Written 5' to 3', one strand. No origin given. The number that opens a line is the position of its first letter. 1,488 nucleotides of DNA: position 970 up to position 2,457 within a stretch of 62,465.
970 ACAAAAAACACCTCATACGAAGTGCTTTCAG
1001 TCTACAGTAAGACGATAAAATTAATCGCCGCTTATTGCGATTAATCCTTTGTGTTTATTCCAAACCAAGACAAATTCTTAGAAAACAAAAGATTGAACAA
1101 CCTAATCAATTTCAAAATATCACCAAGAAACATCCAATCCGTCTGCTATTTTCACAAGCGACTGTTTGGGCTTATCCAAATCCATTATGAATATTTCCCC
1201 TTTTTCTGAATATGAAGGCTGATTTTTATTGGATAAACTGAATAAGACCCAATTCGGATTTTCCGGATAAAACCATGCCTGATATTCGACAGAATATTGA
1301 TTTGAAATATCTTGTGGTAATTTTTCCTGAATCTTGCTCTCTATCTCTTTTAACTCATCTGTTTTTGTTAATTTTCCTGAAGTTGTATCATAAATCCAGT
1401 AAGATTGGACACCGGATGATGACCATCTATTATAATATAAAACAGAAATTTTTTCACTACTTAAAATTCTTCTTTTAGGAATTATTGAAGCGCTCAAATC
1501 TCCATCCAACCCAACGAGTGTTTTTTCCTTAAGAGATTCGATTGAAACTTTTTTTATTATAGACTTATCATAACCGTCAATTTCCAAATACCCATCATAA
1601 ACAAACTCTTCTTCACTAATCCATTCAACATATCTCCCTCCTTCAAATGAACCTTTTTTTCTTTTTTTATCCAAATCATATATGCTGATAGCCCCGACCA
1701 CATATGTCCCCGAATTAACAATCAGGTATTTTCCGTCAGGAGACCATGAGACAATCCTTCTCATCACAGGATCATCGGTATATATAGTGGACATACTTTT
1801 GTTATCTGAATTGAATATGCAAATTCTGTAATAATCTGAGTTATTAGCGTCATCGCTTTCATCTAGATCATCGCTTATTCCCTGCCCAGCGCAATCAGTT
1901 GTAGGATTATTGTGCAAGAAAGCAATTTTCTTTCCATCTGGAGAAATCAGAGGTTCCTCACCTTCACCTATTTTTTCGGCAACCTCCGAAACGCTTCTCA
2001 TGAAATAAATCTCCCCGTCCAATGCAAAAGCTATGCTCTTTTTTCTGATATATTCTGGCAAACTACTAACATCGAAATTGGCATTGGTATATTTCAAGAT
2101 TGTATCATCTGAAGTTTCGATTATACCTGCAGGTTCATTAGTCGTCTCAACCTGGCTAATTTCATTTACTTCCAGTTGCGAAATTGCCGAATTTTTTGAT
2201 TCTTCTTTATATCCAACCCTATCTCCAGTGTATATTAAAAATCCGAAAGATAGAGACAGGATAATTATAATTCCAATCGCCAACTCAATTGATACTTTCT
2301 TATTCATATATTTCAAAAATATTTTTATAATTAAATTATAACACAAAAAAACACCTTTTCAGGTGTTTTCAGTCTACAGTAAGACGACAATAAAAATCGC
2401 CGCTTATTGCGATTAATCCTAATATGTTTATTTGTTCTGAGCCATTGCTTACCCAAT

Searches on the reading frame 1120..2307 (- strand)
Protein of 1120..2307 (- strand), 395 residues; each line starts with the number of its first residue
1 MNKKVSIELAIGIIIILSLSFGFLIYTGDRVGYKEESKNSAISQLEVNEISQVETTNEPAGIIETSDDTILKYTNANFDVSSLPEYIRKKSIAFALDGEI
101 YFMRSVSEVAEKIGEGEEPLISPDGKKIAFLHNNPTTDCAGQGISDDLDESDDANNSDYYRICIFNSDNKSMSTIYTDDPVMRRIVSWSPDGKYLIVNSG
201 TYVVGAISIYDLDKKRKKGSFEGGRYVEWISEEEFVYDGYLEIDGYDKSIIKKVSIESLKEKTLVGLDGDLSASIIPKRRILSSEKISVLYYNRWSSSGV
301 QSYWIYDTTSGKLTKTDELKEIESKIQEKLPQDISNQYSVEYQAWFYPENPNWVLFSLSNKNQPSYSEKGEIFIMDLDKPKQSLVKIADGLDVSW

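Call 14: search_protein_families(library=pfam, proteins=[window:1120-2307:-], max_evalue=0.01)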
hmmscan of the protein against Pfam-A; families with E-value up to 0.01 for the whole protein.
window:1120-2307:- (395 aa): 2 families
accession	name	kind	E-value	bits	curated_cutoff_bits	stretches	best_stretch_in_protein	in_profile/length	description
PF07676.18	PD40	-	4.4e-07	30.1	20.9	0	115-130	10-25/38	WD40-like Beta Propeller Repeat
PF08662.17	eIF2A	-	0.006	16.9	20.5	0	162-235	85-157/194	Eukaryotic translation initiation factor eIF2A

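Call 25: find_homologous_proteins(query=window:1120-2307:-, max_evalue=1e-10)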
Query window:1120-2307:- (395 aa): 4 proteins with E <= 1e-10 among 6934 candidates.
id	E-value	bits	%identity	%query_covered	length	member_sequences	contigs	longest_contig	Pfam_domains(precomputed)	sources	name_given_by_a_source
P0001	1.5e-256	868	100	100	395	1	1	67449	PF26549.1,PF07676.19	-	-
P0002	9.5e-15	72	26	98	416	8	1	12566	-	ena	-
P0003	2.0e-14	71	28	77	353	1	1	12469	-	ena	-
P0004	6.3e-13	66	28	77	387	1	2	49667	PF26549.1,PF26550.2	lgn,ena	-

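Call 26: find_encoding_contigs(protein=P0001, flank=10000, max_places=10)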
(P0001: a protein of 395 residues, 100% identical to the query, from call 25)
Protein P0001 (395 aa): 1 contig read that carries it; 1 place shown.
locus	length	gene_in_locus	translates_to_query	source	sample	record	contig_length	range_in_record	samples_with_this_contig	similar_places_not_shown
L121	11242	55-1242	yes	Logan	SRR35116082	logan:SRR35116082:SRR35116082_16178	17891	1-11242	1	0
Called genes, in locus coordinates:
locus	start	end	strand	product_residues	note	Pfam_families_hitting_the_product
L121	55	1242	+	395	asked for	PF26549:Tricorn_N (faint), PF07676:PD40 (faint)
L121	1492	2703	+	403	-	PF14082:SduA_C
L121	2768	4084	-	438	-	PF00817:IMS, PF11799:IMS_C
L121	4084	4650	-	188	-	PF00717:Peptidase_S24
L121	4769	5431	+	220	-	PF02586:SRAP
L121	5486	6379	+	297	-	PF00589:Phage_integrase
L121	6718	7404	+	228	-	-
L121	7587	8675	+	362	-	PF00005:ABC_tran (faint), PF00009:GTP_EFTU (faint), PF03193:RsgA_GTPase, PF02421:FeoB_N (faint), PF01926:MMR_HSR1 (weak)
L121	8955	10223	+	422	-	PF19425:Csd3_N2, PF01551:Peptidase_M23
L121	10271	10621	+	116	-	-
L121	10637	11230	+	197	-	PF07638:Sigma70_ECF (weak), PF04542:Sigma70_r2, PF08281:Sigma70_r4_2, PF04545:Sigma70_r4 (weak)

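Call 83: find_homologous_proteins(query=L121:5486-6379:+, max_evalue=1e-30)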
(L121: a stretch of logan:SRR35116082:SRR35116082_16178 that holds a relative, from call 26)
Query L121:5486-6379:+ (297 aa): 933 proteins with E <= 1e-30 among 3569 candidates; the best 120 are listed.
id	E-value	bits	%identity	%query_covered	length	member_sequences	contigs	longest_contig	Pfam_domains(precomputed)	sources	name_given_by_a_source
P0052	3.0e-183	625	100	95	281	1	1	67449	PF00589.28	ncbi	-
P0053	2.3e-167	573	85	100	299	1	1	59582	PF00589.28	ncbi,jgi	-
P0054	1.5e-159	547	86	95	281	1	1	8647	PF00589.28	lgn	-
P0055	8.4e-158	542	81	99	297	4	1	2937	PF00589.28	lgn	-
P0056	5.3e-156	536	79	100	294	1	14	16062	PF00589.28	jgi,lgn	jgi:integrase/recombinase XerD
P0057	3.1e-155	533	81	98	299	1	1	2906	PF00589.28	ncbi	-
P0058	2.0e-154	531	80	100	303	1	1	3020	PF00589.28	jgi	jgi:integrase/recombinase XerD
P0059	4.2e-154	530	78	99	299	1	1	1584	PF00589.28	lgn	-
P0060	1.8e-153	527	77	100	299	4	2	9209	PF00589.28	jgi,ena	-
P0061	3.5e-153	527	78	100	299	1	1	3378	PF00589.28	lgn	-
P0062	3.9e-153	526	78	99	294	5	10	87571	PF00589.28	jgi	jgi:integrase/recombinase XerD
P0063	1.7e-152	524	78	99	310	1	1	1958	PF00589.28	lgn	-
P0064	3.9e-152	523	78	100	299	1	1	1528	PF00589.28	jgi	jgi:integrase/recombinase XerD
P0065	1.4e-151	521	78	99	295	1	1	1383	PF00589.28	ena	-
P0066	2.9e-151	520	77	99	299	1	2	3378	PF13495.13,PF00589.28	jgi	-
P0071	2.0e-150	518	78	99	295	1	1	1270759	PF00589.28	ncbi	ncbi:MAG: tyrosine-type recombinase/integrase [Candidatus Moraniibacteriota bacterium]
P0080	1.8e-148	511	76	99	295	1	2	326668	PF00589.28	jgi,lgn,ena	-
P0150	8.8e-130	450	67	98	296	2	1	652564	PF00589.28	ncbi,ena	-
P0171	3.6e-113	395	60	99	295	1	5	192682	PF00589.28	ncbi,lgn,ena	-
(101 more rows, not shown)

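Call 84: find_encoding_contigs(protein=P0071, flank=10000, max_places=3)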
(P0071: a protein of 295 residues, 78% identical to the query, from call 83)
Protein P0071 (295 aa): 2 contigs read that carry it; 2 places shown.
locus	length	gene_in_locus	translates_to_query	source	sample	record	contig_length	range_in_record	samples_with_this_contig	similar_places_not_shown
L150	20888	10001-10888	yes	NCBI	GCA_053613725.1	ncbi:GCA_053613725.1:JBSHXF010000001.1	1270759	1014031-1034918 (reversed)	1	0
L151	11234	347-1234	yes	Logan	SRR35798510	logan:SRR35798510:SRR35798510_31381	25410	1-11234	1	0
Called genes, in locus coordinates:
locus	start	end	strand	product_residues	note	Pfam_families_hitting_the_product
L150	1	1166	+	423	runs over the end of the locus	PF00344:SecY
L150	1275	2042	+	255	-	PF00557:Peptidase_M24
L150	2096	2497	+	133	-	PF03652:RuvX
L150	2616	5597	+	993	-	PF07693:KAP_NTPase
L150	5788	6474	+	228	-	PF00005:ABC_tran, PF13304:AAA_21 (faint)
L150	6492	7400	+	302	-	PF18075:FtsX_ECD, PF02687:FtsX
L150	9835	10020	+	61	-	-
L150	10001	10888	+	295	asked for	PF00589:Phage_integrase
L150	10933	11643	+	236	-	-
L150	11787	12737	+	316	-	PF00589:Phage_integrase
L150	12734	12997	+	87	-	-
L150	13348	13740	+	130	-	-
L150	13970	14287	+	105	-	-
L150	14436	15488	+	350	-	PF02086:MethyltransfD12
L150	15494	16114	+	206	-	PF02195:ParB_N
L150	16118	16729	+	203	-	-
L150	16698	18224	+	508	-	PF03354:TerL_ATPase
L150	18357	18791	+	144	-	-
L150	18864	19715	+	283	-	PF02899:Phage_int_SAM_1, PF13495:Phage_int_SAM_4, PF00589:Phage_integrase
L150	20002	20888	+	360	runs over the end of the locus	-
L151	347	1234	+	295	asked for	PF00589:Phage_integrase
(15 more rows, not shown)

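Call 85: find_encoding_contigs(protein=P0053, flank=10000, max_places=3)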
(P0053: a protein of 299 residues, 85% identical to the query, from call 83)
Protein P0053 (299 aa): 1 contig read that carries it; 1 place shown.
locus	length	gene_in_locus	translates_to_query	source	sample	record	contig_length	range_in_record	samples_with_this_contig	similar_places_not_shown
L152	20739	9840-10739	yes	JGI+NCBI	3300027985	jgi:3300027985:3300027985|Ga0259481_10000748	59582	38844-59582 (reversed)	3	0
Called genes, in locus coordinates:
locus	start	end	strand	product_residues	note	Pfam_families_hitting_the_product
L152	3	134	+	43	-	?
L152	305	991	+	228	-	PF01479:S4, PF00849:PseudoU_synth_2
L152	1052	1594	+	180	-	PF00293:NUDIX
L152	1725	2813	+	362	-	PF06723:MreB_Mbl, PF00022:Actin (faint), PF00012:HSP70, PF11104:PilM_2 (faint), PF14450:FtsA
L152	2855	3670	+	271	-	PF04085:MreC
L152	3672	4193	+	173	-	-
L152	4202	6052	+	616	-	PF03717:PBP_dimer, PF00905:Transpeptidase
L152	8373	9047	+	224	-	-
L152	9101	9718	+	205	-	-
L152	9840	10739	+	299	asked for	PF00589:Phage_integrase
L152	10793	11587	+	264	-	-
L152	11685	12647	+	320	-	PF00589:Phage_integrase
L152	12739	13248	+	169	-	-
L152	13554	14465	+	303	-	-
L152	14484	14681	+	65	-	-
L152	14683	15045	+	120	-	-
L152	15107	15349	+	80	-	-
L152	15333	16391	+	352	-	PF02086:MethyltransfD12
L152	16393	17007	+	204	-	PF02195:ParB_N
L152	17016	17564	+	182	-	-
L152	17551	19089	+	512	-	PF03354:TerL_ATPase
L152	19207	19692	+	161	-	-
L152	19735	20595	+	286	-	PF02899:Phage_int_SAM_1, PF00589:Phage_integrase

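Call 89: find_encoding_contigs(protein=P0080, flank=7000, max_places=2)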
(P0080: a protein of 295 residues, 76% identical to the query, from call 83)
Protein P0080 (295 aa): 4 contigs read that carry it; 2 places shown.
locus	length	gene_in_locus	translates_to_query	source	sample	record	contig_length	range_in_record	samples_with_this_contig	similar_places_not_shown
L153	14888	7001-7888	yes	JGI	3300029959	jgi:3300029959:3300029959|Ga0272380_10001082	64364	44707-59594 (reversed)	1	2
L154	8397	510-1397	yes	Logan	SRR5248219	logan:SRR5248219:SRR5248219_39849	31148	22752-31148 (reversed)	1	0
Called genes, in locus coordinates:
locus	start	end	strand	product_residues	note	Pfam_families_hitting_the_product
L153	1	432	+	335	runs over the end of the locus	PF00044:Gp_dh_N, PF02800:Gp_dh_C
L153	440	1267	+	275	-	PF01177:Asp_Glu_race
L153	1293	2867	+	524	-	PF07969:Amidohydro_3, PF01979:Amidohydro_1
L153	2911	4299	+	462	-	PF21799:MurD-like_N, PF08245:Mur_ligase_M, PF02875:Mur_ligase_C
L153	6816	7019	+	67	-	PF16468:DUF5049 (weak)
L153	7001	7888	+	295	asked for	PF00589:Phage_integrase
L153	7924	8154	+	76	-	-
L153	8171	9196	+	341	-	-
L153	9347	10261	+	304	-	PF00589:Phage_integrase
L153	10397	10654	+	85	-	-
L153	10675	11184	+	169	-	-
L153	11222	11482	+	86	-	-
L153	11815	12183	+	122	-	-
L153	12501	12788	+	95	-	-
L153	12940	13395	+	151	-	-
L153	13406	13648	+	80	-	-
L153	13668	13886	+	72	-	-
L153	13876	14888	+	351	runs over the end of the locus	PF02086:MethyltransfD12, PF03602:Cons_hypoth95 (faint)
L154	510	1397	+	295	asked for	PF00589:Phage_integrase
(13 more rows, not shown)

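Call 90: find_encoding_contigs(protein=P0150, flank=7000, max_places=2)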
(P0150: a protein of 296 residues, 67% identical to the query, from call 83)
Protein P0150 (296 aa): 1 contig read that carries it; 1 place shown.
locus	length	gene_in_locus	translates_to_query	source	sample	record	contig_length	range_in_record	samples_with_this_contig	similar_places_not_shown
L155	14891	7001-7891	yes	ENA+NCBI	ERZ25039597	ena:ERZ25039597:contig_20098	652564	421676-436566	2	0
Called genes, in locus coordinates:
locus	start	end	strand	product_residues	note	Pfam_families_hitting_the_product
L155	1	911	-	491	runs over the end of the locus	PF08308:PEGA (faint)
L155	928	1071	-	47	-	-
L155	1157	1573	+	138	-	-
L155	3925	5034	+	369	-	-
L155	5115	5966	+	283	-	-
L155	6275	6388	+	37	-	-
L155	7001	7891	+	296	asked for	PF00589:Phage_integrase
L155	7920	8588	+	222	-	-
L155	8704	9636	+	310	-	PF00589:Phage_integrase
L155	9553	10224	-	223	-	-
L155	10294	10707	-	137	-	-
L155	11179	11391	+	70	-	-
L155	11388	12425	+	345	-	PF02086:MethyltransfD12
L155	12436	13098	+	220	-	PF02195:ParB_N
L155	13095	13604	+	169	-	-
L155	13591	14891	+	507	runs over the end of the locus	PF03354:TerL_ATPase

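Call 91: find_encoding_contigs(protein=P0171, flank=7000, max_places=2)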
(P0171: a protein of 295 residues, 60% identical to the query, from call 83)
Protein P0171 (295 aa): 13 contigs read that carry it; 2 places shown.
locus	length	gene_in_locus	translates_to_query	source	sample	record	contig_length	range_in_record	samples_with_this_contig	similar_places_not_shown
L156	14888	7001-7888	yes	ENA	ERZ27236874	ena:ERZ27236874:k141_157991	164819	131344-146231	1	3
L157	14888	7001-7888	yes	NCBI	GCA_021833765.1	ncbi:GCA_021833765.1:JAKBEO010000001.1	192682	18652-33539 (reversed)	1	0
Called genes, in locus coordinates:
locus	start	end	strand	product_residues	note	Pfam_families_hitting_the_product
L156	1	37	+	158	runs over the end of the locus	PF00186:DHFR_1, PF01872:RibD_C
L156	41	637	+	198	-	PF02223:Thymidylate_kin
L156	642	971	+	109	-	PF03819:MazG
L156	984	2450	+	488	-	PF02934:GatB_N, PF02637:GatB_Yqey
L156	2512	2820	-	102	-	PF00829:Ribosomal_L21p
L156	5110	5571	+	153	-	-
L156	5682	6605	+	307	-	PF18899:DUF5655 (weak)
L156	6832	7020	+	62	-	PF16468:DUF5049 (weak)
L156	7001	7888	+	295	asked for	PF00589:Phage_integrase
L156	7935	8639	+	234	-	-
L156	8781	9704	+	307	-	PF00589:Phage_integrase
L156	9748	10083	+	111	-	-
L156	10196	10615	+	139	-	-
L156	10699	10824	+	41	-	-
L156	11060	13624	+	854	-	PF01751:Toprim (faint), PF13155:Toprim_2, PF13362:Toprim_3 (faint), PF13662:Toprim_4 (weak)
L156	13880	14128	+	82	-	-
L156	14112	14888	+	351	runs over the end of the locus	PF02086:MethyltransfD12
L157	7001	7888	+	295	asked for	PF00589:Phage_integrase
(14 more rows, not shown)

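Call 103: search_protein_families(library=ncbifam, proteins=[L121:5486-6379:+, L150:11787-12737:+, L150:18864-19715:+], max_evalue=0.001)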
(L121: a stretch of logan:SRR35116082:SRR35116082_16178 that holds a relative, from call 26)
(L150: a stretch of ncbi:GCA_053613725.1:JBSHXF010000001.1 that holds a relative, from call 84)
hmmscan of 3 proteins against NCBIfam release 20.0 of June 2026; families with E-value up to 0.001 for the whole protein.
L121:5486-6379:+ (297 aa): 10 families
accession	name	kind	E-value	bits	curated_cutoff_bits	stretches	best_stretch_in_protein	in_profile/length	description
NF040815.2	recomb_XerA_Arch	equivalog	3.1e-51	174.5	220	1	13-278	1-252/263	site-specific tyrosine recombinase/integron integrase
TIGR02225.1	recomb_XerD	equivalog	7.6e-48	163.3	329.6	1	13-278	1-272/290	site-specific tyrosine recombinase XerD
NF001399.0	PRK00283.1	subfamily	1.6e-45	155.7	279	1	8-277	5-280/300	tyrosine recombinase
TIGR02224.1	recomb_XerC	equivalog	2.1e-45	155.4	335.15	1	13-277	1-274/295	tyrosine recombinase XerC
NF002331.0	PRK01287.1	subfamily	6.6e-28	97.7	371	1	4-277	22-309/365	site-specific tyrosine recombinase XerC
TIGR02249.1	integrase_gron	subfamily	2.6e-26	92.7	265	2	22-200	11-181/315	integron integrase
NF003462.0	PRK05084.1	equivalog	7.2e-19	67.7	267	1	141-286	200-349/360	tyrosine recombinase XerS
NF011946.0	PRK15417.1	equivalog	2.6e-14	53.1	435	2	217-278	252-313/337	integron integrase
NF007371.0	PRK09871.1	subfamily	2.6e-09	36.9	222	1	115-278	6-172/198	tyrosine-type DNA invertase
NF007370.0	PRK09870.1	subfamily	3.9e-08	33.2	221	1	112-278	9-177/200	tyrosine-type DNA invertase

L150:11787-12737:+ (316 aa): 10 families
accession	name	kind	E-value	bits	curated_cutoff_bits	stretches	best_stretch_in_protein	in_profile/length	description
NF040815.2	recomb_XerA_Arch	equivalog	9.5e-38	130.3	220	1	29-295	12-261/263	site-specific tyrosine recombinase/integron integrase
TIGR02225.1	recomb_XerD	equivalog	2.1e-33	115.9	329.6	1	18-297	2-283/290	site-specific tyrosine recombinase XerD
NF001399.0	PRK00283.1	subfamily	1.6e-30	106.4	279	1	13-284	6-280/300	tyrosine recombinase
TIGR02224.1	recomb_XerC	equivalog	1.8e-29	103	335.15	1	20-298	4-287/295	tyrosine recombinase XerC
NF003462.0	PRK05084.1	equivalog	3.1e-15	55.8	267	1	139-285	196-342/360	tyrosine recombinase XerS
NF002331.0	PRK01287.1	subfamily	2.3e-13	49.9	371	1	117-288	141-317/365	site-specific tyrosine recombinase XerC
TIGR02249.1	integrase_gron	subfamily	1.2e-09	37.9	265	1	29-198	14-176/315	integron integrase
NF007371.0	PRK09871.1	subfamily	1.6e-07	31.1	222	1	117-287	6-175/198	tyrosine-type DNA invertase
NF011946.0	PRK15417.1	equivalog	4.3e-05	22.8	435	0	141-189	134-182/337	integron integrase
NF007370.0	PRK09870.1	subfamily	0.00022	20.9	221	1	113-282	8-175/200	tyrosine-type DNA invertase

L150:18864-19715:+ (283 aa): 12 families
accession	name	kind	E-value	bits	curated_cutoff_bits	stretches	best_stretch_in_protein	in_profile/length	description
NF040815.2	recomb_XerA_Arch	equivalog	6.3e-59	199.7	220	1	6-276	1-262/263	site-specific tyrosine recombinase/integron integrase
TIGR02225.1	recomb_XerD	equivalog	1.3e-58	198.7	329.6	1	7-277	2-283/290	site-specific tyrosine recombinase XerD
TIGR02224.1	recomb_XerC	equivalog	1.4e-54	185.5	335.15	1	7-274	2-283/295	tyrosine recombinase XerC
NF001399.0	PRK00283.1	subfamily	1.1e-52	179.1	279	1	2-276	6-291/300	tyrosine recombinase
NF002331.0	PRK01287.1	subfamily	3.1e-30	105.3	371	1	2-270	27-314/365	site-specific tyrosine recombinase XerC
TIGR02249.1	integrase_gron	subfamily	7.3e-28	97.8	265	2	5-192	2-183/315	integron integrase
NF003462.0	PRK05084.1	equivalog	2.7e-21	75.7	267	1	123-277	191-353/360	tyrosine recombinase XerS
NF011946.0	PRK15417.1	equivalog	1.8e-14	53.7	435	2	227-271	270-318/337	integron integrase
NF002685.0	PRK02436.1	equivalog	4.1e-11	43.2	178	1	6-266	3-244/245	site-specific tyrosine recombinase XerD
NF007370.0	PRK09870.1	subfamily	1.4e-10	41.1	221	1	102-265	7-176/200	tyrosine-type DNA invertase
NF040693.1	recomb_GmtY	equivalog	3.3e-08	33.2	340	1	225-276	389-440/441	gamma-mobile-trio recombinase GmtY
NF007371.0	PRK09871.1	subfamily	2.2e-07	30.6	222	1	107-266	6-172/198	tyrosine-type DNA invertase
